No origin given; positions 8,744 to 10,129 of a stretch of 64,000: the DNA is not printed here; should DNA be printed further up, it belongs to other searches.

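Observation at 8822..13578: Candidate two-subunit diiron oxygenase: ligand-complete alpha paralog plus ligand-less beta paralog with a novel N-terminal repeat domain, a small SCP2-like protein and an MBL hydrolase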

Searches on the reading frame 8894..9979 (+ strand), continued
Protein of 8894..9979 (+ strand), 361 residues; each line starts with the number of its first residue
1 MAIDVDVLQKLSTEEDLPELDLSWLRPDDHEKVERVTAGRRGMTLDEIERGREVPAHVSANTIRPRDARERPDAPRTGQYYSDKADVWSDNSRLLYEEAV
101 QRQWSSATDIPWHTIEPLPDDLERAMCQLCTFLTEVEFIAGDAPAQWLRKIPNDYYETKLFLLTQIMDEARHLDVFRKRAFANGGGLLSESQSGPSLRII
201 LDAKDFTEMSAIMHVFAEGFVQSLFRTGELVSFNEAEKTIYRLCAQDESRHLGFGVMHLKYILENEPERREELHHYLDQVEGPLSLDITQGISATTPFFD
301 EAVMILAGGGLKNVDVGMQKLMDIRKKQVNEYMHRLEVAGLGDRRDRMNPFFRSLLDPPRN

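Call 39: search_solved_structures(query=A3, max_evalue=1, show_alignments=3)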
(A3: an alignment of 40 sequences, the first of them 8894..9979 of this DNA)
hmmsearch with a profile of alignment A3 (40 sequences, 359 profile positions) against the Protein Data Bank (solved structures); distinct sequences matched with E-value up to 1: 14.
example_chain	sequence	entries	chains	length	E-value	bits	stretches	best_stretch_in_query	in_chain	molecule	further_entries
6d9f_A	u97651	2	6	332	0.0037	19.4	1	160-270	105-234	Putative VlmB homolog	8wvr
6f6f_A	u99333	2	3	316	0.016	17.3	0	158-190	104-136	Ribonucleotide reductase small subunit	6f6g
6qjv_A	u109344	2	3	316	0.021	16.9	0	158-190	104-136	Ribonucleotide reductase small subunit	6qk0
6f65_A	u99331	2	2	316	0.023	16.8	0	158-190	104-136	Ribonucleotide reductase small subunit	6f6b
5omj_A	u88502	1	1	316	0.023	16.8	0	158-190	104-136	Ribonucleotide reductase small subunit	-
6f6l_A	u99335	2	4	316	0.023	16.8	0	158-190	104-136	Ribonucleotide reductase small subunit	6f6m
6qk1_A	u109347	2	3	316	0.023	16.8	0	158-190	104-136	Ribonucleotide reductase small subunit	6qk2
4hr0_A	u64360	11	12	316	0.023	16.8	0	158-190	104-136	Ribonuleotide reductase small subunit | Ribonucleotide reductase small subunit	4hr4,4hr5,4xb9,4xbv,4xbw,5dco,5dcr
6f6h_A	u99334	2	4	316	0.027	16.6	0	158-190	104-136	Ribonucleotide reductase small subunit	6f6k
6f6c_A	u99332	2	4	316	0.027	16.6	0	158-190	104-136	Ribonucleotide reductase small subunit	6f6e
6i93_A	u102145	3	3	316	0.027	16.5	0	158-190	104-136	Ribonucleotide reductase small subunit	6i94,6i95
6i90_A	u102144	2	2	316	0.027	16.5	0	158-190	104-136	Ribonucleotide reductase small subunit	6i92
5i4q_B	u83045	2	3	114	0.87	11.6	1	95-155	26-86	Contact-dependent inhibitor I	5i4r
7qbk_A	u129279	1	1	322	0.97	11.4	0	243-259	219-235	R2-like ligand-binding oxidase (homolog II) from Sulfolobus acidocaldarius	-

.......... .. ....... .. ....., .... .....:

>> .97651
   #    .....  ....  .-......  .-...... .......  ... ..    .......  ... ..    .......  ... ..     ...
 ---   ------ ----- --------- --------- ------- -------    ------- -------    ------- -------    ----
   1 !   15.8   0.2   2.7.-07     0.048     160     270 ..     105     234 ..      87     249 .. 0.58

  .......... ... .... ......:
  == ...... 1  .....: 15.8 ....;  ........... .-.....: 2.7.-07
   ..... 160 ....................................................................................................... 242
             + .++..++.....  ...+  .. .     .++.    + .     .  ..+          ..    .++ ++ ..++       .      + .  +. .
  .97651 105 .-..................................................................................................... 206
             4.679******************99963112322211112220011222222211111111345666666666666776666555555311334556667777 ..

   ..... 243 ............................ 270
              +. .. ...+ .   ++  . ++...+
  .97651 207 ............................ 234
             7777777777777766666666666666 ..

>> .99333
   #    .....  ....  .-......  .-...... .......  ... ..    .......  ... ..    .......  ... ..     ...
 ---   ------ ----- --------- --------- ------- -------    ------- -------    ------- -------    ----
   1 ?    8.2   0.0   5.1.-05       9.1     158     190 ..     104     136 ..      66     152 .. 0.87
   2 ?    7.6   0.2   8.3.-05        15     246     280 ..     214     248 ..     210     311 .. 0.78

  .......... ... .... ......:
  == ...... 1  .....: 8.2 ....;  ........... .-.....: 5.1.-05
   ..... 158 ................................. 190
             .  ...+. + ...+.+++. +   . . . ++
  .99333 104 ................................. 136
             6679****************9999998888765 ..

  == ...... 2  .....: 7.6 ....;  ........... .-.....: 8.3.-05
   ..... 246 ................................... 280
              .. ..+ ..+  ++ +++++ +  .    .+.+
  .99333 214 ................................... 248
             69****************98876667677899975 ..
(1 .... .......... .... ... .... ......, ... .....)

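Call 56: search_protein_families(library=pfam, proteins=[P0476, P0509, P0471, P0367, P0374, P0390, P0412, P0369, P0371, P0402], max_evalue=0.001)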
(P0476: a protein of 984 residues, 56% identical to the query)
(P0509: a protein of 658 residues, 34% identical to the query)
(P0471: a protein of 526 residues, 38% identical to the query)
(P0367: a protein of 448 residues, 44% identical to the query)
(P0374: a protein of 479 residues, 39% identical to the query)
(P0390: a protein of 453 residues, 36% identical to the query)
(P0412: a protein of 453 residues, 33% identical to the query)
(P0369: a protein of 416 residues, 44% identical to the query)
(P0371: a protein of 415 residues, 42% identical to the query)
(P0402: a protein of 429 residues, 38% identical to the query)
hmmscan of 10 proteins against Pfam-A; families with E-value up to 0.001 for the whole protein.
P0476 (984 aa): 0 families

P0509 (658 aa): 2 families
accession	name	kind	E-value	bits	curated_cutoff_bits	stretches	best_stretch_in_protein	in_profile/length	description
PF05834.18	Lycopene_cycl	-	2.4e-08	33.9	23.4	1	538-655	251-378/380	Lycopene cyclase protein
PF11583.14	AurF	-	1.2e-07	31.6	29.6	1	95-195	109-211/282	P-aminobenzoate N-oxygenase AurF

P0471 (526 aa): 0 families

P0367 (448 aa): 0 families

P0374 (479 aa): 0 families

P0390 (453 aa): 0 families

P0412 (453 aa): 1 family
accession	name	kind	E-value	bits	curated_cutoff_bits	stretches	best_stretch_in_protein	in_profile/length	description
PF12680.13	SnoaL_2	-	1.7e-06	29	27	1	9-77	2-69/102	SnoaL-like domain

P0369 (416 aa): 0 families

P0371 (415 aa): 0 families

P0402 (429 aa): 0 families

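Call 66: list_cluster_members(proteins=[window:8894-9979:+, window:10619-12049:+, window:12071-12520:+, window:10113-10451:+, window:12616-13578:+])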
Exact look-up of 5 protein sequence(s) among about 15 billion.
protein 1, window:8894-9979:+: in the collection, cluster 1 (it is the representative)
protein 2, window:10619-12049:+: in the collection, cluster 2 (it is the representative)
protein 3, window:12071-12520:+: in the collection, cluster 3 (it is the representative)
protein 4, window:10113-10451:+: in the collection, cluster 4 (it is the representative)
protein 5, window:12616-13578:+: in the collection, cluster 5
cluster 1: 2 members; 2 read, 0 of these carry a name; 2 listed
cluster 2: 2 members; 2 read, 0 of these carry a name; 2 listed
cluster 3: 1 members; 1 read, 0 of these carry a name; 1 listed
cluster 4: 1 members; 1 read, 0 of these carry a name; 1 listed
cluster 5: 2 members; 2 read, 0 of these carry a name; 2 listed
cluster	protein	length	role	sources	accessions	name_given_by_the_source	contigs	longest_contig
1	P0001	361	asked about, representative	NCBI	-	-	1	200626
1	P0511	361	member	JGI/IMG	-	-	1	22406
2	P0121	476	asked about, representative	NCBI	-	-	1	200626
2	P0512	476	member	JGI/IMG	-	-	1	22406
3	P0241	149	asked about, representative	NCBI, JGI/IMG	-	-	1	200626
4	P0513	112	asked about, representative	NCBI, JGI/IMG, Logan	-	-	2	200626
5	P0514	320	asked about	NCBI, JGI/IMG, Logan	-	-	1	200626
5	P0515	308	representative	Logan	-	-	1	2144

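Call 73: find_encoding_contigs(protein=P0115, flank=6000, max_places=1)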
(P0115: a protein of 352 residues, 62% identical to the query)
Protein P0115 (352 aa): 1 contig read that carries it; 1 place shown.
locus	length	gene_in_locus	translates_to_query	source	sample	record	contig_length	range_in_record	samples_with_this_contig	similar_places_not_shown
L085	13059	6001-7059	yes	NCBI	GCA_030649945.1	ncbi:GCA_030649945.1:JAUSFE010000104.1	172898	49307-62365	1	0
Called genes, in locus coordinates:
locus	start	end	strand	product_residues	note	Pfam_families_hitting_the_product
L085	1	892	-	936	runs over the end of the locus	PF00384:Molybdopterin, PF01568:Molydop_binding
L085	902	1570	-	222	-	PF02613:Nitrate_red_del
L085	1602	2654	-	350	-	PF13187:Fer4_9 (faint), PF12797:Fer4_2 (faint), PF12837:Fer4_6 (faint), PF12838:Fer4_7 (weak), PF13237:Fer4_10 (weak), PF13247:Fer4_11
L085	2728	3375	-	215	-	PF09459:EB_dh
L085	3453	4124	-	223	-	PF02613:Nitrate_red_del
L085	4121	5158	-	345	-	PF13187:Fer4_9 (faint), PF12797:Fer4_2 (faint), PF12838:Fer4_7 (weak), PF13237:Fer4_10 (weak), PF13247:Fer4_11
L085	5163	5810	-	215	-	PF09459:EB_dh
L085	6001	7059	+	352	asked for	-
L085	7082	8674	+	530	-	PF00890:FAD_binding_2 (faint), PF01266:DAO (faint), PF01593:Amino_oxidase, PF13450:NAD_binding_8 (weak)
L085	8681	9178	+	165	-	-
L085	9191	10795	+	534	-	PF00890:FAD_binding_2 (faint), PF01266:DAO, PF01946:Thi4 (weak), PF07992:Pyr_redox_2 (faint), PF13450:NAD_binding_8, PF01593:Amino_oxidase (weak)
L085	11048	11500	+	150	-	-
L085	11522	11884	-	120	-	PF00072:Response_reg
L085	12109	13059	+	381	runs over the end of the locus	PF01022:HTH_5, PF12840:HTH_20, PF07730:HisKA_3, PF13581:HATPase_c_2 (weak), PF02518:HATPase_c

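Call 74: find_encoding_contigs(protein=P0057, flank=6000, max_places=1)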
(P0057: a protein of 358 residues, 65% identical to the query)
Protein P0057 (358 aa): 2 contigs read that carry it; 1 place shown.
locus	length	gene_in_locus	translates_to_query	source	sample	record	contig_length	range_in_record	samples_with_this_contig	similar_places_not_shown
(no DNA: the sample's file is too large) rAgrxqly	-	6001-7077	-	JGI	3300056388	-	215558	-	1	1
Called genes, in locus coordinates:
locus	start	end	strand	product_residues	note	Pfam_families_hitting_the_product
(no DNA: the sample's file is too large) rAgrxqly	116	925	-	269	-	PF00106:adh_short, PF01370:Epimerase (weak), PF08659:KR, PF13561:adh_short_C2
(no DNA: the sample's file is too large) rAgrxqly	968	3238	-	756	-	PF14742:GDE_N_bis, PF22422:MGH1-like_GH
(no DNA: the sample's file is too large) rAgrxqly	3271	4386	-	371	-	PF13439:Glyco_transf_4, PF13579:Glyco_trans_4_4 (weak), PF20706:GT4-conflict (weak), PF00534:Glycos_transf_1, PF13692:Glyco_trans_1_4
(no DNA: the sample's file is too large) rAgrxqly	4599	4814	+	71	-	-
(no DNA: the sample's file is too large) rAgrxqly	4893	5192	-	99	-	-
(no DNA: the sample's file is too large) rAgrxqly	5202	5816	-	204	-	PF00583:Acetyltransf_1, PF13508:Acetyltransf_7, PF13673:Acetyltransf_10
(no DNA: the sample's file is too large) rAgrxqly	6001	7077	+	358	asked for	-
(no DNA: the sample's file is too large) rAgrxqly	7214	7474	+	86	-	PF15937:PrlF_antitoxin (weak), PF04014:MazE_antitoxin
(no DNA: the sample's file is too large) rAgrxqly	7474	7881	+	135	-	PF01850:PIN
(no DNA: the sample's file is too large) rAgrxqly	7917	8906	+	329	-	PF07676:PD40 (faint), PF26550:Tricorn_2nd, PF26549:Tricorn_N (weak)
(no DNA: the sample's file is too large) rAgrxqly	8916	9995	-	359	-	PF03706:LPG_synthase_TM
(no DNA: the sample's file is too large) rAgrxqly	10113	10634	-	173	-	PF12796:Ank_2 (weak), PF13606:Ank_3 (faint), PF00023:Ank, PF12796:Ank_2, PF00023:Ank (weak), PF13637:Ank_4, PF13857:Ank_5, PF00023:Ank (weak)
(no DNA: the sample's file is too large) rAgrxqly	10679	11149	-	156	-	PF13673:Acetyltransf_10, PF00583:Acetyltransf_1, PF13508:Acetyltransf_7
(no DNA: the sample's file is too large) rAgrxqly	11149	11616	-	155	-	PF12746:GNAT_acetyltran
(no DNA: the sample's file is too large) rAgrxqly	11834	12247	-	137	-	PF07883:Cupin_2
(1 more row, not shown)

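Call 76: search_protein_families(library=ncbifam, proteins=[L085:7082-8674:+, L085:9191-10795:+, L085:8681-9178:+, L085:11048-11500:+, L002:7640-9340:-, L002:9430-9759:-], max_evalue=0.001)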
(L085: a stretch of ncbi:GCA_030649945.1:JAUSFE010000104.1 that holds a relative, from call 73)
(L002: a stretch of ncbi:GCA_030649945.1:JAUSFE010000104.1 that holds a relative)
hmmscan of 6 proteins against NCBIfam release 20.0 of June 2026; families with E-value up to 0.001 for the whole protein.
L085:7082-8674:+ (530 aa): 19 families
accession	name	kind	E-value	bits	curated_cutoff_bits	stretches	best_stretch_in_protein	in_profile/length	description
NF045689.1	BCarotKetCrtO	equivalog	4.9e-67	226.7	1000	1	5-519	3-535/563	beta-carotene ketolase CrtO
TIGR02734.1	crtI_fam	subfamily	3e-29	102.1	238.1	1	8-503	1-470/504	phytoene desaturase family protein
NF045637.1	carotdesatCrtDProt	equivalog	1.1e-16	60.5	580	1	9-287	2-274/485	1-hydroxycarotenoid 3,4-desaturase CrtD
NF058655.1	CrtID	equivalog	2.7e-13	49.6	640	1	9-287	2-271/478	bifunctional phytoene desaturase/3,4-desaturase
NF042421.1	hydcarot_desat_CrtD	equivalog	1e-09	37.4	500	1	7-299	3-286/487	1-hydroxycarotenoid 3,4-desaturase CrtD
TIGR02730.1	carot_isom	equivalog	2.9e-09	36.3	586.9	1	231-329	225-321/493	carotenoid isomerase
TIGR02733.1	desat_CrtD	equivalog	3.6e-09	35.8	549.7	0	8-55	4-49/492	C-3',4' desaturase CrtD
NF005560.0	PRK07233.1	equivalog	1.1e-07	31.1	252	0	9-44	4-39/435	hypothetical protein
NF040477.1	chlor_oxi_RclA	equivalog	1.5e-06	27.1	740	1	5-46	3-44/441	reactive chlorine resistance oxidoreductase RclA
TIGR02032.1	GG-red-SF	subfamily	3.5e-06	26.9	158.8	1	6-51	1-46/297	geranylgeranyl reductase family protein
NF009478.0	PRK12844.1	equivalog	1.2e-05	23.9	789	0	3-43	6-46/559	3-ketosteroid-delta-1-dehydrogenase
TIGR03467.1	HpnE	equivalog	1.3e-05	24.7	283.05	0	9-42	2-35/430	hydroxysqualene dehydroxylase HpnE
TIGR00292.1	TIGR00292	equivalog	2.6e-05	23.6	148.3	1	5-44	21-60/254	sulfide-dependent adenosine diphosphate thiazole synthase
NF005788.0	PRK07608.1-3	equivalog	3.4e-05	22.8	478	0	230-286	104-160/388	UbiH/UbiF family hydroxylase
NF005545.0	PRK07208.1-1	equivalog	0.00013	20.4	451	0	6-45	8-47/504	hypothetical protein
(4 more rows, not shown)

L085:9191-10795:+ (534 aa): 52 families (the best 25 are shown)
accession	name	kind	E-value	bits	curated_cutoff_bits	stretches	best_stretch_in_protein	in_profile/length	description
NF045689.1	BCarotKetCrtO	equivalog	4.1e-45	154.4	1000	1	5-525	3-544/563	beta-carotene ketolase CrtO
TIGR02734.1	crtI_fam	subfamily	7.3e-24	84.3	238.1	2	229-325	209-304/504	phytoene desaturase family protein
NF045637.1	carotdesatCrtDProt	equivalog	8.6e-18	64.1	580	2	233-305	216-288/485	1-hydroxycarotenoid 3,4-desaturase CrtD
NF058655.1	CrtID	equivalog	2.1e-17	63.2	640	2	9-49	2-42/478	bifunctional phytoene desaturase/3,4-desaturase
TIGR02730.1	carot_isom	equivalog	4.2e-17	62.2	586.9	1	220-505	211-474/493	carotenoid isomerase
NF042421.1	hydcarot_desat_CrtD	equivalog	3e-11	42.4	500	1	191-301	176-285/487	1-hydroxycarotenoid 3,4-desaturase CrtD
NF005560.0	PRK07233.1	equivalog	1.9e-09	36.9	252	1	9-56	4-54/435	hypothetical protein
NF006130.0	PRK08274.1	equivalog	2.6e-09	36.4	369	1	4-43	4-43/467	FAD-dependent tricarballylate dehydrogenase TcuA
TIGR00292.1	TIGR00292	equivalog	1.1e-07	31.4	148.3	1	5-44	21-60/254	sulfide-dependent adenosine diphosphate thiazole synthase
NF003585.0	PRK05249.1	equivalog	4.5e-07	28.8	465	1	4-52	5-52/464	Si-specific NAD(P)(+) transhydrogenase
TIGR01373.1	soxB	subfamily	6.8e-07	28.4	529.45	1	2-46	27-72/407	sarcosine oxidase subunit beta family protein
NF009478.0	PRK12844.1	equivalog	7.8e-07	27.8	789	0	3-44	6-47/559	3-ketosteroid-delta-1-dehydrogenase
TIGR02733.1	desat_CrtD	equivalog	1.1e-06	27.7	549.7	1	8-46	4-42/492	C-3',4' desaturase CrtD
NF001933.0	PRK00711.1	subfamily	1.5e-06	27.5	383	0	235-291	197-253/429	D-amino acid dehydrogenase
NF040477.1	chlor_oxi_RclA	equivalog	1.8e-06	26.9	740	0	5-46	3-44/441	reactive chlorine resistance oxidoreductase RclA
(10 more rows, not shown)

L085:8681-9178:+ (165 aa): 0 families

L085:11048-11500:+ (150 aa): 0 families

L002:7640-9340:- (566 aa): 42 families (the best 25 are shown)
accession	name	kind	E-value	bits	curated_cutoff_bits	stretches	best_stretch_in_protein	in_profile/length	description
TIGR02734.1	crtI_fam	subfamily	4.6e-46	157.5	238.1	1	23-533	1-490/504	phytoene desaturase family protein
TIGR02730.1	carot_isom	equivalog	6.4e-45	153.9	586.9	2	218-529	199-486/493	carotenoid isomerase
TIGR02733.1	desat_CrtD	equivalog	4.9e-31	107.9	549.7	2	237-527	222-484/492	C-3',4' desaturase CrtD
NF045689.1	BCarotKetCrtO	equivalog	5.8e-30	104.4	1000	3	207-315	202-312/563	beta-carotene ketolase CrtO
NF058655.1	CrtID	equivalog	1.7e-29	103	640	2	220-520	193-470/478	bifunctional phytoene desaturase/3,4-desaturase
NF045637.1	carotdesatCrtDProt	equivalog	3.4e-25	88.5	580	2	220-532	196-483/485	1-hydroxycarotenoid 3,4-desaturase CrtD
NF042421.1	hydcarot_desat_CrtD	equivalog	4.4e-13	48.5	500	2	220-412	197-379/487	1-hydroxycarotenoid 3,4-desaturase CrtD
NF005560.0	PRK07233.1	equivalog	3.1e-11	42.8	252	2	24-106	4-78/435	hypothetical protein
TIGR03467.1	HpnE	equivalog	2.1e-10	40.5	283.05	1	24-80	2-54/430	hydroxysqualene dehydroxylase HpnE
NF053676.1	4oxCHCAChcC1Cy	equivalog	2e-08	33.1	1000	1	21-61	2-42/528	4-oxocyclohexanecarboxylate 2-dehydrogenase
NF009478.0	PRK12844.1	equivalog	5.8e-08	31.5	789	1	20-60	8-48/559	3-ketosteroid-delta-1-dehydrogenase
NF006130.0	PRK08274.1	equivalog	5.9e-08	31.9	369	0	18-60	3-47/467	FAD-dependent tricarballylate dehydrogenase TcuA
NF009477.0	PRK12843.1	equivalog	3.2e-07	29.2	758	1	15-59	11-55/578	FAD-dependent oxidoreductase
NF004789.0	PRK06134.1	subfamily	1e-06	27.6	747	1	18-59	10-51/581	FAD-dependent oxidoreductase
TIGR02731.1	phytoene_desat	equivalog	1.2e-06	27.5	569.4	0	24-63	3-42/453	15-cis-phytoene desaturase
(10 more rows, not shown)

L002:9430-9759:- (109 aa): 0 families
